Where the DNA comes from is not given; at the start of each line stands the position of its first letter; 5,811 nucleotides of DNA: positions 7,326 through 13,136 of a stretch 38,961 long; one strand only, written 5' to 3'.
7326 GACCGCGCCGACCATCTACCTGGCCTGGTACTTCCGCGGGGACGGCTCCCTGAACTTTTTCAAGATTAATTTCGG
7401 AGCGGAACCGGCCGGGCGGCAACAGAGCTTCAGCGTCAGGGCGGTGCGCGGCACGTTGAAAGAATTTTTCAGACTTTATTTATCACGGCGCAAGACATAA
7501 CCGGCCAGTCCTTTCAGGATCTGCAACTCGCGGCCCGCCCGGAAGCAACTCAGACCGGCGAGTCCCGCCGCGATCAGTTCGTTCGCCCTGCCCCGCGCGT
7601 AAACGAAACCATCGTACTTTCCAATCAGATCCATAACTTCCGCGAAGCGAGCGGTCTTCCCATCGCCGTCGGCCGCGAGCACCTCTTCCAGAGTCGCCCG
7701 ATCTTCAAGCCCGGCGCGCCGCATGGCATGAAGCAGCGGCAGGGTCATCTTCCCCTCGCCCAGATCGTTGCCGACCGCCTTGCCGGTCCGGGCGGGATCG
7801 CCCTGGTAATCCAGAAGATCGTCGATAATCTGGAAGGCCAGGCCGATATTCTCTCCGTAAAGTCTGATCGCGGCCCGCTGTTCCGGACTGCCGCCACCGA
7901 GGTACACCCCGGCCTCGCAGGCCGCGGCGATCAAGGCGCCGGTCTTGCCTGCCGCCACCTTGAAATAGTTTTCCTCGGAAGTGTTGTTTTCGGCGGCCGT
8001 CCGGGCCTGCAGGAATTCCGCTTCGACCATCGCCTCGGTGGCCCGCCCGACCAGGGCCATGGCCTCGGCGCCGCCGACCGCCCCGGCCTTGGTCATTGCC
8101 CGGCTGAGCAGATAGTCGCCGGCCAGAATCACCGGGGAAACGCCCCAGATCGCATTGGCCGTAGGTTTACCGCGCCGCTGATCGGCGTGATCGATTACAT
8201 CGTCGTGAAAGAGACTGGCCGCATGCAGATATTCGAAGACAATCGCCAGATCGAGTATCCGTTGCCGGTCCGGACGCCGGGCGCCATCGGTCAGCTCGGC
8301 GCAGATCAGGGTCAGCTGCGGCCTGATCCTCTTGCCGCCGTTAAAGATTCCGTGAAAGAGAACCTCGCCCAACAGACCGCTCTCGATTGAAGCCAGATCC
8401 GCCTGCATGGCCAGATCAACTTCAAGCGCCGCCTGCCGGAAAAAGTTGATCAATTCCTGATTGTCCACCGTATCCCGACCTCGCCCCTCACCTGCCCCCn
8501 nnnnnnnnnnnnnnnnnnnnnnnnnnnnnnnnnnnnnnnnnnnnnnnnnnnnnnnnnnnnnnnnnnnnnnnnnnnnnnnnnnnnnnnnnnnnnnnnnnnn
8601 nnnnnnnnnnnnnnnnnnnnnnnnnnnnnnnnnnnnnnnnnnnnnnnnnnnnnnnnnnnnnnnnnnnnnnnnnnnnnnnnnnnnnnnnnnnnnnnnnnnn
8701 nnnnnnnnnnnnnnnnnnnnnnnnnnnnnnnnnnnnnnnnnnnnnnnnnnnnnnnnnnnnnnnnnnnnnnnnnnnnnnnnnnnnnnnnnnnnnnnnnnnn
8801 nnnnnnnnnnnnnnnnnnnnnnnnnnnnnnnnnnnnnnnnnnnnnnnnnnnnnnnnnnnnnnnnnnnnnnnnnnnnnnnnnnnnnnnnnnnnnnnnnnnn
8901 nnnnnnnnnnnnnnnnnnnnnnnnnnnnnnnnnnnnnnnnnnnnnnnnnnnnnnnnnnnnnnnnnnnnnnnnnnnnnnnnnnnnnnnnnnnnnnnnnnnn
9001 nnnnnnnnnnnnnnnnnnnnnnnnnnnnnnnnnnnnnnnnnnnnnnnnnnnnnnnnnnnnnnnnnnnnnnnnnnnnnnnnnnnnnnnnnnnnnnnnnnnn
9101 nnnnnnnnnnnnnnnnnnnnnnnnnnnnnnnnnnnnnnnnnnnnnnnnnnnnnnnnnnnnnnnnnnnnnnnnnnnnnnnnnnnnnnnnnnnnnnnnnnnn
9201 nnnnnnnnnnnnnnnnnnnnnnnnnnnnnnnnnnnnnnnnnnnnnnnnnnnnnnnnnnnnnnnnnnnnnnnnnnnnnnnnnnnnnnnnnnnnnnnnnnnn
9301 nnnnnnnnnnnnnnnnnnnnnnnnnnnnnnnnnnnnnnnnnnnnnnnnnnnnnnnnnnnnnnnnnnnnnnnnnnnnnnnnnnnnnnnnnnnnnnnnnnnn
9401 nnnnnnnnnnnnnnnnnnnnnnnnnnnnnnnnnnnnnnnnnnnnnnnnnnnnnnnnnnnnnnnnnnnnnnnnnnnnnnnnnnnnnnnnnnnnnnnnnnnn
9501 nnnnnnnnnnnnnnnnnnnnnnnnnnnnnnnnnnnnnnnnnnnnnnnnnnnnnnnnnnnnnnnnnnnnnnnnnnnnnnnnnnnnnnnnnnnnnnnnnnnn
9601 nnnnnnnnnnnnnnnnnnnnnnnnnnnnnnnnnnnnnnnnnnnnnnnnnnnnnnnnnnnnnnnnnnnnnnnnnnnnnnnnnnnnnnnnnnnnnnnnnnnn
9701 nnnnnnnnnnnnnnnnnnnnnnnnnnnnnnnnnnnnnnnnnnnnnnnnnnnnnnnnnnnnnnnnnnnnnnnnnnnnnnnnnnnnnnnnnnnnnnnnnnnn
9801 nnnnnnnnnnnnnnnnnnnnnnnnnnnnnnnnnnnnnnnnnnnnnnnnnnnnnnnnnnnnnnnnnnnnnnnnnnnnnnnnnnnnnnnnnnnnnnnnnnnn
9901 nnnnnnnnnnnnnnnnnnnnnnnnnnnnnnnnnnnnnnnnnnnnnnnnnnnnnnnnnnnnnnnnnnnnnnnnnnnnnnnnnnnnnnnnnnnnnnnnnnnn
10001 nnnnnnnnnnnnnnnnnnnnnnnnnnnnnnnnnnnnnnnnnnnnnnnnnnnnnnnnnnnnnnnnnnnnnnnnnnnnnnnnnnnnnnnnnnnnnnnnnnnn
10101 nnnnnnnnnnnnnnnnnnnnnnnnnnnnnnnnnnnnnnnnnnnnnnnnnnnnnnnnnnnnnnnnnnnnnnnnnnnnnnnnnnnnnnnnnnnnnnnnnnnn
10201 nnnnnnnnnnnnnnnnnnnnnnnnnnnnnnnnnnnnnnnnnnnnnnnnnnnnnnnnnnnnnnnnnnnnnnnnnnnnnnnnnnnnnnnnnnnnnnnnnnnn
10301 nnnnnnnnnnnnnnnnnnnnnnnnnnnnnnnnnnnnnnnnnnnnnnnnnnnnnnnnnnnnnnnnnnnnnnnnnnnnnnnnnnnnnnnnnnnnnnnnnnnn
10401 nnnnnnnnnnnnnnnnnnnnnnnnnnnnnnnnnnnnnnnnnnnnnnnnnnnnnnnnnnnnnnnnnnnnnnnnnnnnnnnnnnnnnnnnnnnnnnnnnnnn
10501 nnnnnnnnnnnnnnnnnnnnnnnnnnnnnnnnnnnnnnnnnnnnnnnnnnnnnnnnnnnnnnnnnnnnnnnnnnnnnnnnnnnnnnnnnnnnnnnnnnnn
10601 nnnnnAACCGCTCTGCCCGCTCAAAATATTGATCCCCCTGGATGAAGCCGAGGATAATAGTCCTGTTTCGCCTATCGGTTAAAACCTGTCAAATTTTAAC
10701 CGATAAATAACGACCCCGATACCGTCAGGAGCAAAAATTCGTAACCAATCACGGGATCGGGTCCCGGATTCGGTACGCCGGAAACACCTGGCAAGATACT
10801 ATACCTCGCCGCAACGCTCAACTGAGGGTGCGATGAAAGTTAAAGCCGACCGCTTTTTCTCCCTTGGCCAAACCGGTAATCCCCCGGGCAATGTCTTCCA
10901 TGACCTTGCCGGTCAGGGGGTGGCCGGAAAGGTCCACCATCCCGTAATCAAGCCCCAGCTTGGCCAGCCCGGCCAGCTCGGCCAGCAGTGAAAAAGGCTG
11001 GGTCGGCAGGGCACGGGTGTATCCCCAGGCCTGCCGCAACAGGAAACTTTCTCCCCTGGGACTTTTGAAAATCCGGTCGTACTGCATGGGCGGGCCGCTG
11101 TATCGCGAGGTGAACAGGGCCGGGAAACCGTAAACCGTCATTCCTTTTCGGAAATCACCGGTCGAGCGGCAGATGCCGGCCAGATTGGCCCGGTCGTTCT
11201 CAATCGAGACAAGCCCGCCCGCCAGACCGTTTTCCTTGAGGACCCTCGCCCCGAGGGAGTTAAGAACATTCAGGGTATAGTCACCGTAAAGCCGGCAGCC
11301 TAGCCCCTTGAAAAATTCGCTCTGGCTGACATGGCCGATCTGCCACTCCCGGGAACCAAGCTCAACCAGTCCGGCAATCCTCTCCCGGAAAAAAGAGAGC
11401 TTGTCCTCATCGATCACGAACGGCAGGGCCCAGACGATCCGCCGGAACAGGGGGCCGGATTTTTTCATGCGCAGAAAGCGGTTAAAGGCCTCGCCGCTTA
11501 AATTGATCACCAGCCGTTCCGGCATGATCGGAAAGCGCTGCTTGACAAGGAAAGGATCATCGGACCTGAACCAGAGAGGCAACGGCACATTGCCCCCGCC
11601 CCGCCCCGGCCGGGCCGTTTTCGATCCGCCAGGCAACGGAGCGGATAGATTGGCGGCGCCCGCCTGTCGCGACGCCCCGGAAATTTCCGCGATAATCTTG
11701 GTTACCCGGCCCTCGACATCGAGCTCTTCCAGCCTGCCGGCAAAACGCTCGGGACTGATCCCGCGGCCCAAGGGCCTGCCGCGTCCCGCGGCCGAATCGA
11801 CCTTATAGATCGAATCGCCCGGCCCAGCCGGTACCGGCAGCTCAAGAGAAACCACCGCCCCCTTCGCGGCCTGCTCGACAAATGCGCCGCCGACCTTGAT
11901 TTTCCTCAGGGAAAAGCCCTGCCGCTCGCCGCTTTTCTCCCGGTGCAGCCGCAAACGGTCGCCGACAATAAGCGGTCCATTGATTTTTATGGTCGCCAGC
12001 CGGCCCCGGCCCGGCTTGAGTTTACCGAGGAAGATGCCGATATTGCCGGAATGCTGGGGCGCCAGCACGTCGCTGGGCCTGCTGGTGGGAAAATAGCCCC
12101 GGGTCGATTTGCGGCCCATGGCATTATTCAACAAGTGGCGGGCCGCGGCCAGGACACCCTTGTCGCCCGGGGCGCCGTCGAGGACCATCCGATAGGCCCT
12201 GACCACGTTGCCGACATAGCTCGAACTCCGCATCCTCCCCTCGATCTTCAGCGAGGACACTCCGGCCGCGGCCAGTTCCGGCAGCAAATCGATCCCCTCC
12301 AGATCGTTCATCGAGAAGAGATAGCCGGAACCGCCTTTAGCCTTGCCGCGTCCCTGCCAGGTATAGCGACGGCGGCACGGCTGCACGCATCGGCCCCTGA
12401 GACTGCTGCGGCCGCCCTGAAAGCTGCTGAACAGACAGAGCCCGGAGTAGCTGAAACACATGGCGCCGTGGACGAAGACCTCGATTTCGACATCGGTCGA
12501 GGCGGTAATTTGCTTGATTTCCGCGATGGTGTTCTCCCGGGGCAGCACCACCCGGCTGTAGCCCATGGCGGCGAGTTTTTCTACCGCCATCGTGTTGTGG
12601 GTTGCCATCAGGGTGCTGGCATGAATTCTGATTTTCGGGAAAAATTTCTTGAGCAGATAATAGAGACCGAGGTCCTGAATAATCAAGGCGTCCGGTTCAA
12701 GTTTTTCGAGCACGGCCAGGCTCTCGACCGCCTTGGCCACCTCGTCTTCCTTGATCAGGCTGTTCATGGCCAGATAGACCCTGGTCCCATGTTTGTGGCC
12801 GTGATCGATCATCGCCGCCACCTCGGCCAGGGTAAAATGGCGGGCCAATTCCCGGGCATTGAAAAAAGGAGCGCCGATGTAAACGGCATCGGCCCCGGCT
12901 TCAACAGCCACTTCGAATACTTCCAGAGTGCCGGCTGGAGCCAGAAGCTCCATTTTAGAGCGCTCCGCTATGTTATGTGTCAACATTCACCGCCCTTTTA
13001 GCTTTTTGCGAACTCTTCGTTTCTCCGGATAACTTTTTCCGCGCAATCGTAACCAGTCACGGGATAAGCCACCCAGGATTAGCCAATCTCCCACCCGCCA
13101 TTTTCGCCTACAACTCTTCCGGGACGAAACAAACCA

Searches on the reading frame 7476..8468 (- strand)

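Call 8: search_protein_families(library=pfam, proteins=[window:7476-8468:-], max_evalue=0.001)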
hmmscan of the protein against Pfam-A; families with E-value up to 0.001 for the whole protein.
window:7476-8468:- (330 aa): 1 family
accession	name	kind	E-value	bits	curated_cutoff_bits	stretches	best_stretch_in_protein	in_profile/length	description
PF00348.22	polyprenyl_synt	-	1.5e-66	224.6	27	1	34-280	5-249/251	Polyprenyl synthetase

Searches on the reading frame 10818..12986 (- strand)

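Call 8: search_protein_families(library=pfam, proteins=[window:10818-12986:-], max_evalue=0.001)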
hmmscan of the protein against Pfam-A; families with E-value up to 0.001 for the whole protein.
window:10818-12986:- (722 aa): 1 family
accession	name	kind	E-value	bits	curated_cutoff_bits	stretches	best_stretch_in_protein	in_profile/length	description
PF01136.24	Peptidase_U32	-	1.4e-71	240.9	22.4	1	85-300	3-228/233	Peptidase family U32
